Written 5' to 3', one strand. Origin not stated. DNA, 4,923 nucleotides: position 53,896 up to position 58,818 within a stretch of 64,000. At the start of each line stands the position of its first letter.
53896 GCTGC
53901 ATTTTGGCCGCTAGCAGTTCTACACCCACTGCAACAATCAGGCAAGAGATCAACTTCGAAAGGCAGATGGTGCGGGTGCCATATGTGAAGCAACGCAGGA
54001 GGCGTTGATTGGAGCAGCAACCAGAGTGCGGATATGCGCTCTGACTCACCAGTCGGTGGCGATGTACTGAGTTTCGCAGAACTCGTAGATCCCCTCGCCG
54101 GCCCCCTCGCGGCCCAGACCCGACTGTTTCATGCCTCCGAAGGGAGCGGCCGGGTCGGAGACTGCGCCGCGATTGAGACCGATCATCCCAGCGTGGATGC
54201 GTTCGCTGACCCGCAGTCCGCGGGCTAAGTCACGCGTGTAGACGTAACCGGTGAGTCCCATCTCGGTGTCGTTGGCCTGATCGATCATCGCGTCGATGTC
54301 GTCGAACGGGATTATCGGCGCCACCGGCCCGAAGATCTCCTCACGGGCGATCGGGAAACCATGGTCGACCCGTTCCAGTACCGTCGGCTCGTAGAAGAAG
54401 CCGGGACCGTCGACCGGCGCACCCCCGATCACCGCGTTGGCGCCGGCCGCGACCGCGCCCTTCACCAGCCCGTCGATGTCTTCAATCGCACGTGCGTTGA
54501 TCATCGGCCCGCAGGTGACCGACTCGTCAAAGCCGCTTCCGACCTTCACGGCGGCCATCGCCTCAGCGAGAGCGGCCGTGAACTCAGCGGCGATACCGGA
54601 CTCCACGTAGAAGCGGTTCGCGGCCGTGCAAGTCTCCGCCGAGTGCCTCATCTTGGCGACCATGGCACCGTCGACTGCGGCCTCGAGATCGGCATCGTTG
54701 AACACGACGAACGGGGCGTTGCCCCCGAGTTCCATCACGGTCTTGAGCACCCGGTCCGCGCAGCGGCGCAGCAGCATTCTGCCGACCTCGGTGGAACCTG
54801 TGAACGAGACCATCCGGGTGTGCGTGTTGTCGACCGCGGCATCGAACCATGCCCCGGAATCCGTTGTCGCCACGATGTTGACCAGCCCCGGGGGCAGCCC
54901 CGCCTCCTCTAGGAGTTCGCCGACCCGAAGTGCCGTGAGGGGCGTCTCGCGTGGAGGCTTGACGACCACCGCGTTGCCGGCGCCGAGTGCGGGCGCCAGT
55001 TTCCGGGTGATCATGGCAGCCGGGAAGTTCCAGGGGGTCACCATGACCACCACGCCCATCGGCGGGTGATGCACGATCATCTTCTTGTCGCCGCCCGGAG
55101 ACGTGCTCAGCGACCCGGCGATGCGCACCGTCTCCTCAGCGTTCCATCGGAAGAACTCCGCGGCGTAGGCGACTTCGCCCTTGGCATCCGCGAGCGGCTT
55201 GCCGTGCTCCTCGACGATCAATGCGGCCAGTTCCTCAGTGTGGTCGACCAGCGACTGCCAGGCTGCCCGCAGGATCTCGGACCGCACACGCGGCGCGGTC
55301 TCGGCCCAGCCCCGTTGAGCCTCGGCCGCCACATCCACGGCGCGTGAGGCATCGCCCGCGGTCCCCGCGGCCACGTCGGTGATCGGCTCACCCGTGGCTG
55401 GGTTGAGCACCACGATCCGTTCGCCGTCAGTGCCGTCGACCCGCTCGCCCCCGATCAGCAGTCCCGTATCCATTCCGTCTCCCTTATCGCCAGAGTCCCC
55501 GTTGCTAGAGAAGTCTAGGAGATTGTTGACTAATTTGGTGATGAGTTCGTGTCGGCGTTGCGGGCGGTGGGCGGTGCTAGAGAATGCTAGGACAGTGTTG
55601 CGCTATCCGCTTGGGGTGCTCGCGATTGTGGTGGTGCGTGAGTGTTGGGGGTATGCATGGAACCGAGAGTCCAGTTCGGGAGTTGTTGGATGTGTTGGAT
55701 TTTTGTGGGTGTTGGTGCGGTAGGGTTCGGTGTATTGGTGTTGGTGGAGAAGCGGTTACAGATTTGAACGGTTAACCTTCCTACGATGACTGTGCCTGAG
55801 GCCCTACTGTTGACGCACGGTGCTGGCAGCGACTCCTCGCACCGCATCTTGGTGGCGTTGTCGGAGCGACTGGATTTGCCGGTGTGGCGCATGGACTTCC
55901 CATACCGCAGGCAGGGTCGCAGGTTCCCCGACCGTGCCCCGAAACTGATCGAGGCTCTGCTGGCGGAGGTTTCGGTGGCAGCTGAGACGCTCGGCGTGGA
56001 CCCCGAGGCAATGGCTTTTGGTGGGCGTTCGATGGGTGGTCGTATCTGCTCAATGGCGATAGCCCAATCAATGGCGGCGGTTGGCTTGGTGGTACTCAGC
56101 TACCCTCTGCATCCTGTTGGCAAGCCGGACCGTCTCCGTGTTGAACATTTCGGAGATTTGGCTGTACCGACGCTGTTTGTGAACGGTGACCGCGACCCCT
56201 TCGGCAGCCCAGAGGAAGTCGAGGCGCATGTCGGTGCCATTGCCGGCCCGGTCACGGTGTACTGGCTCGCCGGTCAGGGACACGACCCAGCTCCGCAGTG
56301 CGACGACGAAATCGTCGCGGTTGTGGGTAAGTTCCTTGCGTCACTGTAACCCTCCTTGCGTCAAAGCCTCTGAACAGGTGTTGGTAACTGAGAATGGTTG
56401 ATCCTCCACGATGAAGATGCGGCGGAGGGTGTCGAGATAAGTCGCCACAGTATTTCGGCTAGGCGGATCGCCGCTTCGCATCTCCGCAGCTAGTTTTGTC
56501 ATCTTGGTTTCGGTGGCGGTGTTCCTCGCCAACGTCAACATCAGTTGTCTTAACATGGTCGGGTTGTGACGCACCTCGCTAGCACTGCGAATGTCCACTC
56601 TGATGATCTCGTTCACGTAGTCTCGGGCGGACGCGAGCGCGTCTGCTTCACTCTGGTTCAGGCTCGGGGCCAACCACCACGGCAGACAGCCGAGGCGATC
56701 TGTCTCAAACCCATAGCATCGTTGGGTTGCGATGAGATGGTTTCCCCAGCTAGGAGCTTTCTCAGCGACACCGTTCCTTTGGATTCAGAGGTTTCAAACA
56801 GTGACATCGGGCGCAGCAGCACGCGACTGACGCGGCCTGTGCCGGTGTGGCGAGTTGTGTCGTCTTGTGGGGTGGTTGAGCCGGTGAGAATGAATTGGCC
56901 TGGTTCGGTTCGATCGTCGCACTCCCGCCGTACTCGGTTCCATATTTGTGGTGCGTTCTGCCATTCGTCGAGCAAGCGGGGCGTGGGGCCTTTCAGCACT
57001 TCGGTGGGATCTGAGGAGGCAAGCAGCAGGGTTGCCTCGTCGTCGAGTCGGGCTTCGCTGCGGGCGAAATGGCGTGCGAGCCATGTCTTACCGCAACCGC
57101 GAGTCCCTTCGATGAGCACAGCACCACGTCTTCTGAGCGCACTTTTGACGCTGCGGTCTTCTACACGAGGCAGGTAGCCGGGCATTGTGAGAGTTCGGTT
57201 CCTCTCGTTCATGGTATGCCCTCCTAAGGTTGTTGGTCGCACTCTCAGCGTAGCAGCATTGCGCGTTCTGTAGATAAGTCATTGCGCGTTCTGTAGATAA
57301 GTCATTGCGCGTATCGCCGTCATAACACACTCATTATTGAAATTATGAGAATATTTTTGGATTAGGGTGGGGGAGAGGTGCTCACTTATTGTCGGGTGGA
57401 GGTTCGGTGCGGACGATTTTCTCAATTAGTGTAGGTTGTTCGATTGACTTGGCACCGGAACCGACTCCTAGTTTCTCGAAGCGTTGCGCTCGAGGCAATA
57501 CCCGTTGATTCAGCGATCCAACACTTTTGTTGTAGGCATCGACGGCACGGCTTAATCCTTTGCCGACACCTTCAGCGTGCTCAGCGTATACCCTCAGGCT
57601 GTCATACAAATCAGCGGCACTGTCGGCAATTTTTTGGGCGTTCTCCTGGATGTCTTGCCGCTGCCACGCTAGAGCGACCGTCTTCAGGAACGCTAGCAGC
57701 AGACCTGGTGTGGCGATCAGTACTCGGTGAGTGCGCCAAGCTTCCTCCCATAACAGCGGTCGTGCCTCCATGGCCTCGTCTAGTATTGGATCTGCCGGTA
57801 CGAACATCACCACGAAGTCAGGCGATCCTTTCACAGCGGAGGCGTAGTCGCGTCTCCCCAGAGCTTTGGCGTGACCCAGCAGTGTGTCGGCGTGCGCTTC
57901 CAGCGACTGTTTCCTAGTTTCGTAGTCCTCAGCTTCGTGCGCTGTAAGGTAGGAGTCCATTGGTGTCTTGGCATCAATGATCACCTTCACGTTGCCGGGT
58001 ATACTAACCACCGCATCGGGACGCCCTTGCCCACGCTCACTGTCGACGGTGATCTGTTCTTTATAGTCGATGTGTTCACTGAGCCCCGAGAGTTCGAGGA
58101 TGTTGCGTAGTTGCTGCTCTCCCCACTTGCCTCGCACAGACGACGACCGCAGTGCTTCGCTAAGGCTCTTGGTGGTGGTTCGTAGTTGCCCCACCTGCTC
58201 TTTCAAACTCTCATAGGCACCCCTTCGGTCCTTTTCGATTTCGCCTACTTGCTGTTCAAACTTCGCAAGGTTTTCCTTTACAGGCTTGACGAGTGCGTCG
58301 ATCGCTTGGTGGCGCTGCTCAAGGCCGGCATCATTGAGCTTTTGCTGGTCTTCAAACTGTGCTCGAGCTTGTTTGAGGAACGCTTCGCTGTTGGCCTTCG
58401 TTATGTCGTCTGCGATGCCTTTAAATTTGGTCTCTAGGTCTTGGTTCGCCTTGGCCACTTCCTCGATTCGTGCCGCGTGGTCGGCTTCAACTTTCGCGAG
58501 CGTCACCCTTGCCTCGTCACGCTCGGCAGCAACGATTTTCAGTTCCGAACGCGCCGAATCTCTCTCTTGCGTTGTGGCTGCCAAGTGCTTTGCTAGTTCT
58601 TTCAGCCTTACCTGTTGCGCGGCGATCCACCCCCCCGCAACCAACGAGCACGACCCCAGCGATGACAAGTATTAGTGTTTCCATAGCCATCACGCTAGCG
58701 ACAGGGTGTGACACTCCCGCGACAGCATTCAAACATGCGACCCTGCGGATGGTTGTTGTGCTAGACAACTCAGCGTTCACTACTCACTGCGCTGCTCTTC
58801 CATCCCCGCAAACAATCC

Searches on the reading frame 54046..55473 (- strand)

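Call 29: search_protein_families(library=pfam, proteins=[window:54046-55473:-], max_evalue=0.0001)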
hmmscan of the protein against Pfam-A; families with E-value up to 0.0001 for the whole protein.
window:54046-55473:- (475 aa): 1 family
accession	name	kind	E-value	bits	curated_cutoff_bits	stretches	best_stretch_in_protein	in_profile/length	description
PF00171.27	Aldedh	-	1.3e-152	509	23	1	15-470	5-460/461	Aldehyde dehydrogenase family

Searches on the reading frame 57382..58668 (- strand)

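Call 29: search_protein_families(library=pfam, proteins=[window:57382-58668:-], max_evalue=0.0001)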
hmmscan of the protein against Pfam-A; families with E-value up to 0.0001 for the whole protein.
window:57382-58668:- (428 aa): 1 family
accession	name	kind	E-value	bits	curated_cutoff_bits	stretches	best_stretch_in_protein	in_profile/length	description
PF02646.22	RmuC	-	6.4e-90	301.6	26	1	121-404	1-288/291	RmuC family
